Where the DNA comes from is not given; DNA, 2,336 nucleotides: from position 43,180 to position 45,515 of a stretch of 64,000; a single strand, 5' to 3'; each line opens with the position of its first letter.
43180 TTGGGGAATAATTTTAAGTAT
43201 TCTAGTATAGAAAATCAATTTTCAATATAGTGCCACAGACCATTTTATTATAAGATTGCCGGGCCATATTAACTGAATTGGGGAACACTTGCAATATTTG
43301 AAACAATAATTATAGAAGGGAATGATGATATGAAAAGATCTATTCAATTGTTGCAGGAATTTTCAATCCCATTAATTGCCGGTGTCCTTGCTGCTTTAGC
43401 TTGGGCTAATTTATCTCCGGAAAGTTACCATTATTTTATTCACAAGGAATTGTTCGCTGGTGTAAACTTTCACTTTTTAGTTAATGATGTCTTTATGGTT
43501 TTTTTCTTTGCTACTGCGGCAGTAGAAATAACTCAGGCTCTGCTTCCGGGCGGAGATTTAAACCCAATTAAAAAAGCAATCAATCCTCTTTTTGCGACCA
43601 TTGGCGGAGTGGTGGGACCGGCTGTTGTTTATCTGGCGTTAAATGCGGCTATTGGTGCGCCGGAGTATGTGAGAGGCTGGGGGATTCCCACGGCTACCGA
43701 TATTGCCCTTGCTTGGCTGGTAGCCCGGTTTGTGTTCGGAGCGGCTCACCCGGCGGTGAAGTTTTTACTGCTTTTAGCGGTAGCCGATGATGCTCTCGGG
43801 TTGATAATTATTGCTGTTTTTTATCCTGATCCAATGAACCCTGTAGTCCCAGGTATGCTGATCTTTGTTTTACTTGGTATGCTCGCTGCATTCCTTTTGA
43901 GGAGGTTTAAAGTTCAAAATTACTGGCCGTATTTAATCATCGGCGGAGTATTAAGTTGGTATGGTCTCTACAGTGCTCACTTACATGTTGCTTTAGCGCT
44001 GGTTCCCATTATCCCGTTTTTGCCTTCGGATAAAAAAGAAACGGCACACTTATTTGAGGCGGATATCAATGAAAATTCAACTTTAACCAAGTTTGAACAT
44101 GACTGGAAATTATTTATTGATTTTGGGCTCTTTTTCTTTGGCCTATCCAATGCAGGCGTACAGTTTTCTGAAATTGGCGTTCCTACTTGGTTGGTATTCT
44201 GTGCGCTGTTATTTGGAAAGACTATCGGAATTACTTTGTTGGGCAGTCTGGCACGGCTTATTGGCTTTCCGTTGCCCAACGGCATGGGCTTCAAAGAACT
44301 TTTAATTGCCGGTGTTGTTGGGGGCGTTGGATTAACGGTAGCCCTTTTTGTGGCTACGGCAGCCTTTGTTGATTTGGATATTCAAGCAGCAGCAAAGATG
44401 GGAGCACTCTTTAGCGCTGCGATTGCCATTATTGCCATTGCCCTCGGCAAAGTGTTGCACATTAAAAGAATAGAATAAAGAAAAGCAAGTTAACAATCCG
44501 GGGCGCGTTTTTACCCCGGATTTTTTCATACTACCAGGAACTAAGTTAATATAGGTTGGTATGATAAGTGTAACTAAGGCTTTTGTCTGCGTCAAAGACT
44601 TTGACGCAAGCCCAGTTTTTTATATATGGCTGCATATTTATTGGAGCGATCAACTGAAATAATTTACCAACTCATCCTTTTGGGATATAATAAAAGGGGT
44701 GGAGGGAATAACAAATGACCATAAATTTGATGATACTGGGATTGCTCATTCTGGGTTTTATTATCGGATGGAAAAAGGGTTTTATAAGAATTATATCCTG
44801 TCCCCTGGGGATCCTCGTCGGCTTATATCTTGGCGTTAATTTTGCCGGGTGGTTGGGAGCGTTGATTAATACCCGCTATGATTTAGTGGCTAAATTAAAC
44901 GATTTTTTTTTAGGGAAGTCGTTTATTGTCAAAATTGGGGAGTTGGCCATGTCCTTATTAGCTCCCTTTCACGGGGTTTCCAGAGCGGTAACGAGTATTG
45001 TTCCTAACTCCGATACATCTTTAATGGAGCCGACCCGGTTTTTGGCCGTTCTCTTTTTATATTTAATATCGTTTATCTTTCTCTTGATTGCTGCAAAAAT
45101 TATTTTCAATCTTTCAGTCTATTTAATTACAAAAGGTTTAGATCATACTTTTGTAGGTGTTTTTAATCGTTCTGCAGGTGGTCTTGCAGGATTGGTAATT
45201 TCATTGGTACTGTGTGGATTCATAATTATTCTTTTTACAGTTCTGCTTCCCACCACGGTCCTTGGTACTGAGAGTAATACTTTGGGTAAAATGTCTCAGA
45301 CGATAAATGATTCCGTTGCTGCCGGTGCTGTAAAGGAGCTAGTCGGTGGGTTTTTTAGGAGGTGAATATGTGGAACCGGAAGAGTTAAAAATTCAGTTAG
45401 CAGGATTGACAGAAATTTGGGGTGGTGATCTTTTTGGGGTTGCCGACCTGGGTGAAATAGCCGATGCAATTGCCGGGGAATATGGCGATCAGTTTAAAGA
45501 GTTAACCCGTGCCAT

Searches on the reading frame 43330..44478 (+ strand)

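Call 35: search_protein_families(library=pfam, proteins=[window:43330-44478:+])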
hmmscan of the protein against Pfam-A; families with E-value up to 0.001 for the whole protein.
window:43330-44478:+ (382 aa): 1 family
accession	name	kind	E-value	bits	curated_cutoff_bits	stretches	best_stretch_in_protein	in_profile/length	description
PF06965.17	Na_H_antiport_1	-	2e-58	198.5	23.5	1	12-369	11-369/374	Na+/H+ antiporter 1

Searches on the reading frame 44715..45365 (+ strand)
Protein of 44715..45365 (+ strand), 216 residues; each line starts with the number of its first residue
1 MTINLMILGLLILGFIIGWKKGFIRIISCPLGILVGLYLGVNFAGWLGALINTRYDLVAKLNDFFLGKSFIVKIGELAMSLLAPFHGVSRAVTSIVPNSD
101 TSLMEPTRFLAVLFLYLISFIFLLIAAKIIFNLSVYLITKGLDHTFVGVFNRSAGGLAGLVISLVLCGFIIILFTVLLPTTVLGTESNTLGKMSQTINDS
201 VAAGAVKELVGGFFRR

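Call 35: search_protein_families(library=pfam, proteins=[window:44715-45365:+])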
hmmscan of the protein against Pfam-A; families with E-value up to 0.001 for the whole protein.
window:44715-45365:+ (216 aa): 1 family
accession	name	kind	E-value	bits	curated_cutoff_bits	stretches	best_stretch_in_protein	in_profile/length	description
PF02674.22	Colicin_V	-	2.3e-10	41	29.3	1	4-182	2-125/144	Colicin V production protein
